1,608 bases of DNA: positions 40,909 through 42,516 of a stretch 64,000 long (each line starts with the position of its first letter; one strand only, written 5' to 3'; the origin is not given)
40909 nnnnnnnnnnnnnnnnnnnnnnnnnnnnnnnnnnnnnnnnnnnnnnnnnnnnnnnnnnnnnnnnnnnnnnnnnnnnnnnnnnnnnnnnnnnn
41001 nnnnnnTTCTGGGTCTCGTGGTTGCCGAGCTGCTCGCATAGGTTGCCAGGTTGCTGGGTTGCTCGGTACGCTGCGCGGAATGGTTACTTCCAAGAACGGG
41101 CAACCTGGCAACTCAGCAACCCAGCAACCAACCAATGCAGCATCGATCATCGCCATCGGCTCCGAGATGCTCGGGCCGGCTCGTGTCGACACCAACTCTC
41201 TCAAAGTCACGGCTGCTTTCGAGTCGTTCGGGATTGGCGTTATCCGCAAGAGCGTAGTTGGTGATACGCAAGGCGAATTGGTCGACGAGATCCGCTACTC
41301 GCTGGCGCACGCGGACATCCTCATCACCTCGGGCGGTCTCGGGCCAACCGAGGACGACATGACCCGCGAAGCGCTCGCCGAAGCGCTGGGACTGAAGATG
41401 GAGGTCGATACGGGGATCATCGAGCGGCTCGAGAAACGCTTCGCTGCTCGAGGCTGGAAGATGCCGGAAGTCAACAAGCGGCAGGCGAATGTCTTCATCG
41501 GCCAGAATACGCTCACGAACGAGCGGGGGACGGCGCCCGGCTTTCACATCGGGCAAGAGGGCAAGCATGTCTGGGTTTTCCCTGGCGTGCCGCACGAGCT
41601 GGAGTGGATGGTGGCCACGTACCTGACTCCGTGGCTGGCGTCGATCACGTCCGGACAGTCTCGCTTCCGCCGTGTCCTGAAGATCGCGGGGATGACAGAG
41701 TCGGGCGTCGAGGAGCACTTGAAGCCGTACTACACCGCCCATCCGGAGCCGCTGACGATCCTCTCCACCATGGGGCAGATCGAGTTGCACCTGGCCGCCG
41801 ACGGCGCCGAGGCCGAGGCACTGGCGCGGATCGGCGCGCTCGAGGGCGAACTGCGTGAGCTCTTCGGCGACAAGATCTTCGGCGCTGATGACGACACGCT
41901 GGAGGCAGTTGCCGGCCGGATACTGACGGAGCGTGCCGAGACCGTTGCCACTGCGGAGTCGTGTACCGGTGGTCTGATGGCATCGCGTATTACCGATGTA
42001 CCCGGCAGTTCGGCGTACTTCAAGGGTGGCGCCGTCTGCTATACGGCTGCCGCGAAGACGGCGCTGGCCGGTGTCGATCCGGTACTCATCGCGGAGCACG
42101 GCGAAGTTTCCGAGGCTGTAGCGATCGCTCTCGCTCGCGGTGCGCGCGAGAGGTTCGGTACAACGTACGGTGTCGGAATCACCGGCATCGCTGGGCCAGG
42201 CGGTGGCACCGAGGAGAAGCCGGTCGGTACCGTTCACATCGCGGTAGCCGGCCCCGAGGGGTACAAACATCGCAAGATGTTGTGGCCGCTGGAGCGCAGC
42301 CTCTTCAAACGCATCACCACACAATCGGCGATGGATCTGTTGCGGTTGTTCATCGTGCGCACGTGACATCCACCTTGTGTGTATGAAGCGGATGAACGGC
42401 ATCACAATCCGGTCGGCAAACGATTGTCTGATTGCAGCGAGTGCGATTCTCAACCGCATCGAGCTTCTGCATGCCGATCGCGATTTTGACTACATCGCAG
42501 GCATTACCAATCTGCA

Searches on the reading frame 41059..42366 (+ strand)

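Call 52: search_protein_families(library=pfam, proteins=[window:41059-42366:+], max_evalue=0.00001)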
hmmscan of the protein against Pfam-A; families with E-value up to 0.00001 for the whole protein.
window:41059-42366:+ (435 aa): 3 families
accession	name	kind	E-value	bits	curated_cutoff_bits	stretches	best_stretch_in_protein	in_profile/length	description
PF02464.23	CinA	-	1.3e-51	174.8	23.5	1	279-429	2-152/155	Competence-damaged protein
PF00994.29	MoCF_biosynth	-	2.6e-28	99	26.6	1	30-194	2-143/144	Probable molybdopterin binding domain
PF18146.6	CinA_KH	-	1.8e-08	34.7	27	1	204-275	1-73/73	Damage-inducible protein CinA KH domain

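Call 71: search_protein_families(library=padloc, proteins=[window:41059-42366:+], max_evalue=0.001)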
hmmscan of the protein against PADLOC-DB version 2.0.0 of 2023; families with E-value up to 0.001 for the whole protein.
window:41059-42366:+ (435 aa): 0 families
